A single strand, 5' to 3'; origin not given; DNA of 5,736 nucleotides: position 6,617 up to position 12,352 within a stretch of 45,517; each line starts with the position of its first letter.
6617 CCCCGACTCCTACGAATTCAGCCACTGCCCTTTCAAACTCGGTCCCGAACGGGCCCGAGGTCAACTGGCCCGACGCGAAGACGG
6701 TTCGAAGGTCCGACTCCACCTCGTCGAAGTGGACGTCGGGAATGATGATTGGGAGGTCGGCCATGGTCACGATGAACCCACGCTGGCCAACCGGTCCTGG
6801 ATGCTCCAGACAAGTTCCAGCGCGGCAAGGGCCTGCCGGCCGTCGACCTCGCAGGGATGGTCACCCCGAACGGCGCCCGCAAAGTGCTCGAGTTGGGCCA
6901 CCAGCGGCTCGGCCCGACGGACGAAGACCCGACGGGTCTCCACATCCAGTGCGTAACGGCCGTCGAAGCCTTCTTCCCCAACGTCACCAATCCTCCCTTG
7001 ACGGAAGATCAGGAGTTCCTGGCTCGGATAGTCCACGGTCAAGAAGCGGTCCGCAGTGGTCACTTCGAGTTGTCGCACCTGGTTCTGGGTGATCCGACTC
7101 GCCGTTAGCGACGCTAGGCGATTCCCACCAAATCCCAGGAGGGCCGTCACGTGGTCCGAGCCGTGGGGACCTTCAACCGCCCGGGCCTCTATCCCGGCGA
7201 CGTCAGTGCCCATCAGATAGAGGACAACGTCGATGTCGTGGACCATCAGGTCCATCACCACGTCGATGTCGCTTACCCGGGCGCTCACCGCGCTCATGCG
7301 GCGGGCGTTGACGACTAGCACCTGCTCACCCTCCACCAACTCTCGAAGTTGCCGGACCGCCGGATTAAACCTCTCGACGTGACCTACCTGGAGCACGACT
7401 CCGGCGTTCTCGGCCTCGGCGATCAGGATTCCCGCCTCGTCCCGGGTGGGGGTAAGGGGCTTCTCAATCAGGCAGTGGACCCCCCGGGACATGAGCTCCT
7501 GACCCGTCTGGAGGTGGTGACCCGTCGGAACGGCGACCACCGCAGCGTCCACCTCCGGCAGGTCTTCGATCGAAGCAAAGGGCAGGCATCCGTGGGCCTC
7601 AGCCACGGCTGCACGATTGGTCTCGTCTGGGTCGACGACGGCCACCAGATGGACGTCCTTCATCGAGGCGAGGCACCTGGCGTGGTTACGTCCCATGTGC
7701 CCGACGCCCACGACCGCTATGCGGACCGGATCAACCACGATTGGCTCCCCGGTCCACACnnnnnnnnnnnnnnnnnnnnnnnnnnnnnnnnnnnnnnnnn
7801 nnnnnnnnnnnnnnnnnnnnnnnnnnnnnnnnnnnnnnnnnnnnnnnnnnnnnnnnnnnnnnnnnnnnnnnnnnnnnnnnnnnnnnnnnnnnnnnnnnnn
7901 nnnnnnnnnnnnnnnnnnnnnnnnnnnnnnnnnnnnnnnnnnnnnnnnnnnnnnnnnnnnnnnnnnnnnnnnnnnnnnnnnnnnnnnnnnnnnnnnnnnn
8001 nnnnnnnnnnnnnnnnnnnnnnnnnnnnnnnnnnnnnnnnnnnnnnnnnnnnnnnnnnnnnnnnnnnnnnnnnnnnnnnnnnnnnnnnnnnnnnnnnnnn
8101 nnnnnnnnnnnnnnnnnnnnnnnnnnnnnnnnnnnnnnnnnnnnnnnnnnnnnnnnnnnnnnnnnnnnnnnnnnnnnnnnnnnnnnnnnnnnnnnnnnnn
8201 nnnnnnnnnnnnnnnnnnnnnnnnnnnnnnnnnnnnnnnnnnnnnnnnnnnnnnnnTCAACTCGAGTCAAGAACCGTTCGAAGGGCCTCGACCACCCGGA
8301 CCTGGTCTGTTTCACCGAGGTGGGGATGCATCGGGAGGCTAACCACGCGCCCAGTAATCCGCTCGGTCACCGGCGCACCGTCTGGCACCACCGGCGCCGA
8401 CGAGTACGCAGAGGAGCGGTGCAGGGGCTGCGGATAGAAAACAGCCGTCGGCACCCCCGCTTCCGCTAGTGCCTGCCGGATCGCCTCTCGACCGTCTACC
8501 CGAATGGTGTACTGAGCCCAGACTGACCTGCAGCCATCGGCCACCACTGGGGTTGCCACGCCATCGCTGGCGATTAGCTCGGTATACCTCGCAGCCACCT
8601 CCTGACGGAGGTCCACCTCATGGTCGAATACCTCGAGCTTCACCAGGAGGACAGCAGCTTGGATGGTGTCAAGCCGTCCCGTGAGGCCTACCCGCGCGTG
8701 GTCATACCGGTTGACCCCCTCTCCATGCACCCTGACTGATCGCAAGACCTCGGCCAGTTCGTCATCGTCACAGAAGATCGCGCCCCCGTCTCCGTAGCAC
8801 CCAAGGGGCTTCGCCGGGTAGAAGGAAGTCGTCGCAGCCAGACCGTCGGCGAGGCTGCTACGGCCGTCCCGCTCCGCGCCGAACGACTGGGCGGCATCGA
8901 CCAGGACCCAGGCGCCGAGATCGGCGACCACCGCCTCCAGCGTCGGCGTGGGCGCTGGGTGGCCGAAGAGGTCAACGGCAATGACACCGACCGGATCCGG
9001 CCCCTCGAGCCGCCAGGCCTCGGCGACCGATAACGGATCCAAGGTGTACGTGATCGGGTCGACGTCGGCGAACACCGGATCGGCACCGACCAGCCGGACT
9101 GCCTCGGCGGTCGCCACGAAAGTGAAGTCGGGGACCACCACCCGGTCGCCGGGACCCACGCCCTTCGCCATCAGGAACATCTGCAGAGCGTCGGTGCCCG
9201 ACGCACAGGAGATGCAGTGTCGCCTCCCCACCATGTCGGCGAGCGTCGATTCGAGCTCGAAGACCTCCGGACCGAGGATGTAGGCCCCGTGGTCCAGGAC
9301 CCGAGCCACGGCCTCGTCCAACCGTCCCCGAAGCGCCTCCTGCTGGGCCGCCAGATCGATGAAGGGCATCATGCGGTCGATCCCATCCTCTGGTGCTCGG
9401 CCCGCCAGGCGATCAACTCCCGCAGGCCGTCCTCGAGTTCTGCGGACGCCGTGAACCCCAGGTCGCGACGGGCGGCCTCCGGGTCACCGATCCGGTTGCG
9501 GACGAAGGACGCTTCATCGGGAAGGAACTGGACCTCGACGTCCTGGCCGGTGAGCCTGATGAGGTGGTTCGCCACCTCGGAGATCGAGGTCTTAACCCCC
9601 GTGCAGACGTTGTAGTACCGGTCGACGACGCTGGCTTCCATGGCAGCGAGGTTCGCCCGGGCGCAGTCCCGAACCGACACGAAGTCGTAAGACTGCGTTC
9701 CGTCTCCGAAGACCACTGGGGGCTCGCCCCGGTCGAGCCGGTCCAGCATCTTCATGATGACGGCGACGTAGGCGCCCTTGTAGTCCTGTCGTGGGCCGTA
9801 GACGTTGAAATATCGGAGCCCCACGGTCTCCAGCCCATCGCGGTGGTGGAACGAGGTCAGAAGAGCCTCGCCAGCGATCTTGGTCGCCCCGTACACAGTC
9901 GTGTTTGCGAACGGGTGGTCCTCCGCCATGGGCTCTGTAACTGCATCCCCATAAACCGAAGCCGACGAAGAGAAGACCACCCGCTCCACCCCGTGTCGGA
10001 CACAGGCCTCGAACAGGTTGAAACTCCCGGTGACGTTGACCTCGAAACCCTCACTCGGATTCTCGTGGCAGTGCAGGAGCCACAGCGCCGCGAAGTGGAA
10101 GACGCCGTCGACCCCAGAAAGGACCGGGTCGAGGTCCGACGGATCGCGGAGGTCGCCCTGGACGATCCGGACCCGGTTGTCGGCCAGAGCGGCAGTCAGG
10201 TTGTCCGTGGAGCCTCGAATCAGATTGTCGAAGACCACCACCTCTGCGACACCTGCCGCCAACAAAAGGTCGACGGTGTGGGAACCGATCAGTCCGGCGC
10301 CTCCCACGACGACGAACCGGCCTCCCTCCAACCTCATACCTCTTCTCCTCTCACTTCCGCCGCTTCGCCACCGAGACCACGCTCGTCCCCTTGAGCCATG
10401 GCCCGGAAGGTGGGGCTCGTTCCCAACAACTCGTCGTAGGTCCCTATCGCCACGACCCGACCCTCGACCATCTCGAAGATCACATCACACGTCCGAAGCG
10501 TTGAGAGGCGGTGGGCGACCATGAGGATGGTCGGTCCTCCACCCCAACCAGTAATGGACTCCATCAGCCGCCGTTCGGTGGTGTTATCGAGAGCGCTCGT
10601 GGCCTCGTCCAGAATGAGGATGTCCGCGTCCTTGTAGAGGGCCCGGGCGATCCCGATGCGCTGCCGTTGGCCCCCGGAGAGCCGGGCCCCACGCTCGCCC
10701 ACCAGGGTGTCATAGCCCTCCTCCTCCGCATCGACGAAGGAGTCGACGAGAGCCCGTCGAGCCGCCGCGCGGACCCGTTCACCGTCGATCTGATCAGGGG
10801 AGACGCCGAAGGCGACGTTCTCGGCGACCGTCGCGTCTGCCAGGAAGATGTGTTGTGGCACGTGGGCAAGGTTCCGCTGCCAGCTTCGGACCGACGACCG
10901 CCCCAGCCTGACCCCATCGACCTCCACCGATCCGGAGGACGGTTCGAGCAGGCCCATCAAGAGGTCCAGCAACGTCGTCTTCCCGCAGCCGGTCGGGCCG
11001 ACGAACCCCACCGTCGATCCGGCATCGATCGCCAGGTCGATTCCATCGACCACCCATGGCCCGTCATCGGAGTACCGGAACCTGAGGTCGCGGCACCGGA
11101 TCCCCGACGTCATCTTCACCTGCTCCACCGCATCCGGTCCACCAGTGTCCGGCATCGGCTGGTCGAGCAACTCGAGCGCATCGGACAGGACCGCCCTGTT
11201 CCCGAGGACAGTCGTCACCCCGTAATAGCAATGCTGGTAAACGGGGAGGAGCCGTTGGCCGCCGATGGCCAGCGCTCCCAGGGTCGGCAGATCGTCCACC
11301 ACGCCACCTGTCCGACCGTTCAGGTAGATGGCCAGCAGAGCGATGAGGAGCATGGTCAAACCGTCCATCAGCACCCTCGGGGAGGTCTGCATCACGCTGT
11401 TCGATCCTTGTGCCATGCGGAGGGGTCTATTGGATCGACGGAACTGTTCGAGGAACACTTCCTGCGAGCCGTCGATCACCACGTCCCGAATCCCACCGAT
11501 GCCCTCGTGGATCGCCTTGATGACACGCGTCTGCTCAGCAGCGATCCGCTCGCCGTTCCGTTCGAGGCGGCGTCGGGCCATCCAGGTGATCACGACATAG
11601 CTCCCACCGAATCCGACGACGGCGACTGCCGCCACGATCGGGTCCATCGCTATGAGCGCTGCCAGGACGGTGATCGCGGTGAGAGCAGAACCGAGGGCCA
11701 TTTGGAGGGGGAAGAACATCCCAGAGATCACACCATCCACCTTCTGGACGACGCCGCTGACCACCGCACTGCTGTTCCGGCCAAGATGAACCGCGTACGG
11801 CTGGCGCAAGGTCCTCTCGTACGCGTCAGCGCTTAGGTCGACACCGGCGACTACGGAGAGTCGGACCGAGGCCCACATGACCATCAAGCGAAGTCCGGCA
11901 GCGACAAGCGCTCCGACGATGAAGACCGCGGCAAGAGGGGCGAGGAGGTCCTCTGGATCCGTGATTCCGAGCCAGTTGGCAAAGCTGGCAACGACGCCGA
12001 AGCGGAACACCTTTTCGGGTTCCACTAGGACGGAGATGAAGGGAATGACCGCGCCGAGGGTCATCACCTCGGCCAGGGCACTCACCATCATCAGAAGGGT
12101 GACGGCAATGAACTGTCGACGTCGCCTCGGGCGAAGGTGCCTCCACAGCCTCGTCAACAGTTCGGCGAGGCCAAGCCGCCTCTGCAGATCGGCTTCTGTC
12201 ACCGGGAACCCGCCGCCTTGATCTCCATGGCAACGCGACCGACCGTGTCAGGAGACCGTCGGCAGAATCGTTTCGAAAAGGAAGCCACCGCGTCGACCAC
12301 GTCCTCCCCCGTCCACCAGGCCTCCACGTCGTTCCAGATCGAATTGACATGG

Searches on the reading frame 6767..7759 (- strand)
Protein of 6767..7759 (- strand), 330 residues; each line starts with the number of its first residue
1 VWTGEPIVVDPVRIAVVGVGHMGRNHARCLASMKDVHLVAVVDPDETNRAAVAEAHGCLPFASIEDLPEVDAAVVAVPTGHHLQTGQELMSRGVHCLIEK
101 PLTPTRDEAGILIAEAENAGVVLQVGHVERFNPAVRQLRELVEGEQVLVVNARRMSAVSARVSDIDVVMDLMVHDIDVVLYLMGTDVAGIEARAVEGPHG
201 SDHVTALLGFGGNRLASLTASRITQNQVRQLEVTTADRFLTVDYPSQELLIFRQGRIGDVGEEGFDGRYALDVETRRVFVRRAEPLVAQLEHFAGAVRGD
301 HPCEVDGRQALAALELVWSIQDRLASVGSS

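Call 7: search_protein_families(library=pfam, proteins=[window:6767-7759:-], max_evalue=0.001)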
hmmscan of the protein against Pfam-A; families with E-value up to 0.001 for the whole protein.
window:6767-7759:- (330 aa): 6 families
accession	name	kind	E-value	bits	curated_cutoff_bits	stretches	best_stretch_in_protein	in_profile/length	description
PF01408.29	GFO_IDH_MocA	-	7.3e-25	88.4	24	1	12-127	1-120/120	Oxidoreductase family, NAD-binding Rossmann fold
PF22725.1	GFO_IDH_MocA_C3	-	1.8e-08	34.9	27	1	167-233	45-116/124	GFO/IDH/MocA C-terminal domain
PF02894.22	GFO_IDH_MocA_C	-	1.5e-06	28.6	22.9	1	167-317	42-203/218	Oxidoreductase family, C-terminal alpha/beta domain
PF00044.30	Gp_dh_N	-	0.00013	22.7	31.7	0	12-48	1-37/101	Glyceraldehyde 3-phosphate dehydrogenase, NAD binding domain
PF03446.21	NAD_binding_2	-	0.00063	20.2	21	0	13-84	1-70/161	NAD binding domain of 6-phosphogluconate dehydrogenase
PF03807.23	F420_oxidored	-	0.00068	20.6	21.6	0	13-89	1-79/94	NADP oxidoreductase coenzyme F420-dependent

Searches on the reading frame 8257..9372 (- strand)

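Call 7: search_protein_families(library=pfam, proteins=[window:8257-9372:-], max_evalue=0.001)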
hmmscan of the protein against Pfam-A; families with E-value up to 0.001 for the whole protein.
window:8257-9372:- (371 aa): 2 families
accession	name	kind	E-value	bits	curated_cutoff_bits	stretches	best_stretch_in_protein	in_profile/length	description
PF01041.23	DegT_DnrJ_EryC1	-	9.6e-94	315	19.8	1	18-365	7-360/360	DegT/DnrJ/EryC1/StrS aminotransferase family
PF00155.27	Aminotran_1_2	-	3.6e-06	26.9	19.7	1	39-214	46-245/361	Aminotransferase class I and II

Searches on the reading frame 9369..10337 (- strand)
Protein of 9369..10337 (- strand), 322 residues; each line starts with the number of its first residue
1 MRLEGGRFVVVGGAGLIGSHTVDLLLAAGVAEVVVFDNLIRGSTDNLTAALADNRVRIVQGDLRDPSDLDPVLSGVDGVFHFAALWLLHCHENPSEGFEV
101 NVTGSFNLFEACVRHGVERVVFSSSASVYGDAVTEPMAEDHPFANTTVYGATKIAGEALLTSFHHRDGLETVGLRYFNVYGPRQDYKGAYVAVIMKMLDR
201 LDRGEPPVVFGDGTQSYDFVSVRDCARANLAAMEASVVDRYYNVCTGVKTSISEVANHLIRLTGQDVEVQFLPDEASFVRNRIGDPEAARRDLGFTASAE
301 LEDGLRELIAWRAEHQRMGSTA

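Call 7: search_protein_families(library=pfam, proteins=[window:9369-10337:-], max_evalue=0.001)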
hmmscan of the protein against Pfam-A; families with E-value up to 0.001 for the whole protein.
window:9369-10337:- (322 aa): 11 families
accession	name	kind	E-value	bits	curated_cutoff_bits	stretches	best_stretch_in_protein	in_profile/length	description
PF01370.27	Epimerase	-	5.2e-57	193.4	20.9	1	9-245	2-240/240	NAD dependent epimerase/dehydratase family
PF16363.11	GDP_Man_Dehyd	-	2.4e-47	162.5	27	1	10-307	2-331/332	GDP-mannose 4,6 dehydratase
PF01073.25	3Beta_HSD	-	3.8e-28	98.8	22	1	9-197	1-199/280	3-beta hydroxysteroid dehydrogenase/isomerase family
PF02719.21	Polysacc_synt_2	-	2.8e-17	63.3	20.2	1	9-268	2-252/293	Polysaccharide biosynthesis protein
PF13460.12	NAD_binding_10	-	1.4e-13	51.5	27.2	1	12-138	1-110/184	NAD(P)H-binding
PF05368.20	NmrA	-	6.5e-12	46.1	27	1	8-125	5-107/298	NmrA-like family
PF04321.23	RmlD_sub_bind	-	1.2e-11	44.6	27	1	8-267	3-235/287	RmlD substrate binding domain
PF07993.18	NAD_binding_4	-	2e-09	37.4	20.1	1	50-227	57-256/258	Male sterility protein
PF08659.16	KR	-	3.8e-07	30.7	22.6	1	6-132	1-144/180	KR domain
PF00106.31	adh_short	-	2.4e-06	27.6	26.6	1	9-164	4-164/195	short chain dehydrogenase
PF03435.24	Sacchrp_dh_NADP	-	0.00083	20.1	25.1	0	9-79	1-72/129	Saccharopine dehydrogenase NADP binding domain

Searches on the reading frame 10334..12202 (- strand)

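Call 7: search_protein_families(library=pfam, proteins=[window:10334-12202:-], max_evalue=0.001)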
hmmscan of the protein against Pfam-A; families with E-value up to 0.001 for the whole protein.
window:10334-12202:- (622 aa): 3 families
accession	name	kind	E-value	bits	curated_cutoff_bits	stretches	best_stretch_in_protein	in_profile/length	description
PF00005.33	ABC_tran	-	5.5e-31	108.4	25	1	386-536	2-137/137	ABC transporter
PF00664.28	ABC_membrane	-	9.2e-10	39.1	28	1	73-291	37-243/274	ABC transporter transmembrane region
PF02463.25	SMC_N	-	0.00022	21.2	40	0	494-579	135-212/220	RecF/RecN/SMC N terminal domain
